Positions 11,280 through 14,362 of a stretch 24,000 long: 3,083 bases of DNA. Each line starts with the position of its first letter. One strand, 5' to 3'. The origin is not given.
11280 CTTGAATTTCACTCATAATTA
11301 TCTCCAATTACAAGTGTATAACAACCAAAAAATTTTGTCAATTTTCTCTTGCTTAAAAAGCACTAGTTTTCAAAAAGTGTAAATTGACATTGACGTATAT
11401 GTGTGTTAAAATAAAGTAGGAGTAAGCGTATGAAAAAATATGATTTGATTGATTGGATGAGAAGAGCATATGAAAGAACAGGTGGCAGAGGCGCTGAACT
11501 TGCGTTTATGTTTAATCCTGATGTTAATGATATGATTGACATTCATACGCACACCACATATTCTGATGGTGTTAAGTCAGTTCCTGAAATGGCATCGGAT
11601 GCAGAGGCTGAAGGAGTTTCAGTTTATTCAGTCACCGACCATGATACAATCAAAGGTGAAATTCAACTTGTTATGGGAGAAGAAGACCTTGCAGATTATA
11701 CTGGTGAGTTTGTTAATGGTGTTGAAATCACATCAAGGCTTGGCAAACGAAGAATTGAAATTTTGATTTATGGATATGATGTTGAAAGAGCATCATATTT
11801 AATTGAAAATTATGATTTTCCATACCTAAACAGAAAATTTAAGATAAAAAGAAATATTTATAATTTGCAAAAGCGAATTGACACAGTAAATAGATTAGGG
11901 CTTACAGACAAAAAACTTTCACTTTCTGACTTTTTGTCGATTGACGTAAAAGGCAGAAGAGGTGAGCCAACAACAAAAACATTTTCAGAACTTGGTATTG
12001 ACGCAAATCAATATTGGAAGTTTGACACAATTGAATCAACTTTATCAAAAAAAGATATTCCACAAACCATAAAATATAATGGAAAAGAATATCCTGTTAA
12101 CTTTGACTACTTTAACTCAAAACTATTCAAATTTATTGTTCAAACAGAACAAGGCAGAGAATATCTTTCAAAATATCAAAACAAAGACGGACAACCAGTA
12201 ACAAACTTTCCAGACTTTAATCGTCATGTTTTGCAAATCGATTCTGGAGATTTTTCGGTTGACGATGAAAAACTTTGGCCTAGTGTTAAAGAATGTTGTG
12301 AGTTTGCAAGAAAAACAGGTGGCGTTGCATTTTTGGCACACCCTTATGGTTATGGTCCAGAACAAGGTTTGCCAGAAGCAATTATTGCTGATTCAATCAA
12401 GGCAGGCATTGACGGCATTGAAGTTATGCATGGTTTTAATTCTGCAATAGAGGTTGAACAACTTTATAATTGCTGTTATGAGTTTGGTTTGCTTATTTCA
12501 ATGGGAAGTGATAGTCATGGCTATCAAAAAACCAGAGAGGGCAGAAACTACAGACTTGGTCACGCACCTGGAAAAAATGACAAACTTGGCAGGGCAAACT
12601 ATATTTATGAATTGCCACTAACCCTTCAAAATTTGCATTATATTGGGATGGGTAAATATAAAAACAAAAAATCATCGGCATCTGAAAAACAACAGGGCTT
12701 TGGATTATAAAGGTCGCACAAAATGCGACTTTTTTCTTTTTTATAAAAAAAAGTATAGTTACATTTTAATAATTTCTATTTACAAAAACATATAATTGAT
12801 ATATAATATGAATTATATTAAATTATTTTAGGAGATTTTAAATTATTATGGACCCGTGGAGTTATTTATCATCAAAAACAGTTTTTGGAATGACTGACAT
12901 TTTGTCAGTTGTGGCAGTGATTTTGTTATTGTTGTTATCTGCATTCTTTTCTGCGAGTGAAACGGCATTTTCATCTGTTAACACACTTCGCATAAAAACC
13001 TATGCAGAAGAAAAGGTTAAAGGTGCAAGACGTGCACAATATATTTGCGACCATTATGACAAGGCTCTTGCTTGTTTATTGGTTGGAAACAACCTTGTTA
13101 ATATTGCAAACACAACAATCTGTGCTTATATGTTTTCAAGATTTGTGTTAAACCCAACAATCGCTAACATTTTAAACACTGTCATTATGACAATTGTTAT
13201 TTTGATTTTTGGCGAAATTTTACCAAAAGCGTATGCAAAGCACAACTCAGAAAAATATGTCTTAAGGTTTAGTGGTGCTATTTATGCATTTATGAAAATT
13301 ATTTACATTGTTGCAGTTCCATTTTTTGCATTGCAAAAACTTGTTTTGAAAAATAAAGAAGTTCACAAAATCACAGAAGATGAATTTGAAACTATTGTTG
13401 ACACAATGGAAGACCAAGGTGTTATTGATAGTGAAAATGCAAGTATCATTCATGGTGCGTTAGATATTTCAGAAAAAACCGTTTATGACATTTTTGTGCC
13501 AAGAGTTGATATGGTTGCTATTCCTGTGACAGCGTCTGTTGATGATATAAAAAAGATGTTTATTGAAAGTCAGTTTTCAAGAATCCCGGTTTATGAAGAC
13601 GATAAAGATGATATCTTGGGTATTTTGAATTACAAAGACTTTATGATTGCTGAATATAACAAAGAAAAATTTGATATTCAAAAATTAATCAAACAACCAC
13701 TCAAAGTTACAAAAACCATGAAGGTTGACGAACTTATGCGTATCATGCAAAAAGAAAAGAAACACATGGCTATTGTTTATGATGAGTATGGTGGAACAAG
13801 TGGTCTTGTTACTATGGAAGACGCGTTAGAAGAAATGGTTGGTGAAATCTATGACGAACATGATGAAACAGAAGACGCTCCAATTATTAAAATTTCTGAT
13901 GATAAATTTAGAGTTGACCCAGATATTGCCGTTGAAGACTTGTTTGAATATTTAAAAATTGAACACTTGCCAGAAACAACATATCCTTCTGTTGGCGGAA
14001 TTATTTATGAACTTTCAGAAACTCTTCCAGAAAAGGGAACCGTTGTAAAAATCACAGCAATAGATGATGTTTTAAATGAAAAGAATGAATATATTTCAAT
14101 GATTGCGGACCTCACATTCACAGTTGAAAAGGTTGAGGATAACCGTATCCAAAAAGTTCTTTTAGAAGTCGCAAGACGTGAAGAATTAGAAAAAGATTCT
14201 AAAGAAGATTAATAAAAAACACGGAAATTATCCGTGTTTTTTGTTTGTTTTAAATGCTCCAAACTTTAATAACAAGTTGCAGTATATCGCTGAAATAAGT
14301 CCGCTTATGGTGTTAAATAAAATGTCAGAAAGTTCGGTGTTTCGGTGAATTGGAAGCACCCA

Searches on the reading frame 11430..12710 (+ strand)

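Call 58: search_protein_families(library=pfam, proteins=[window:11430-12710:+], max_evalue=0.00001)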
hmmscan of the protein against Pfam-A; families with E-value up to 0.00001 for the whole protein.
window:11430-12710:+ (426 aa): 1 family
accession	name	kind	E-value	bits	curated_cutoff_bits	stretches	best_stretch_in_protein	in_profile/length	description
PF02811.25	PHP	-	2.7e-06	28.3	26.4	1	37-119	1-64/164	PHP domain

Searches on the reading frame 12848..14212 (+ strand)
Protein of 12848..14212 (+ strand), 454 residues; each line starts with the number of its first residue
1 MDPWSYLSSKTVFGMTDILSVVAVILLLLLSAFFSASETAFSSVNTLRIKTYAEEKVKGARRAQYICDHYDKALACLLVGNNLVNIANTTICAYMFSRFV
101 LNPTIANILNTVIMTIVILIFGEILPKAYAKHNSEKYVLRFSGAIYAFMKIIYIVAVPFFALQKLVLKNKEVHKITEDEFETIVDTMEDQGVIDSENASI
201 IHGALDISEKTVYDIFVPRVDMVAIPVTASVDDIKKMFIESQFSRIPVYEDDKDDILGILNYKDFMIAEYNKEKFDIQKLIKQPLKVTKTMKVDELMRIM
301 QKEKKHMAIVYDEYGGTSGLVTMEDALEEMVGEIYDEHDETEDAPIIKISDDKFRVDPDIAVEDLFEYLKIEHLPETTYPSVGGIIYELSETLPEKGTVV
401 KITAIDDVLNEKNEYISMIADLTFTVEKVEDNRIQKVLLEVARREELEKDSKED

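Call 58: search_protein_families(library=pfam, proteins=[window:12848-14212:+], max_evalue=0.00001)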
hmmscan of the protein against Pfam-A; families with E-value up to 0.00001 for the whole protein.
window:12848-14212:+ (454 aa): 3 families
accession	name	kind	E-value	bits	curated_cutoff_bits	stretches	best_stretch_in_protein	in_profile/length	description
PF01595.25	CNNM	-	1.1e-45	156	28.4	1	24-196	3-180/181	Cyclin M transmembrane N-terminal domain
PF00571.33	CBS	-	6.3e-17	62.1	24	2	214-267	3-53/57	CBS domain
PF03471.22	CorC_HlyC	-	6.9e-14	52.1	27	1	348-440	2-78/81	Transporter associated domain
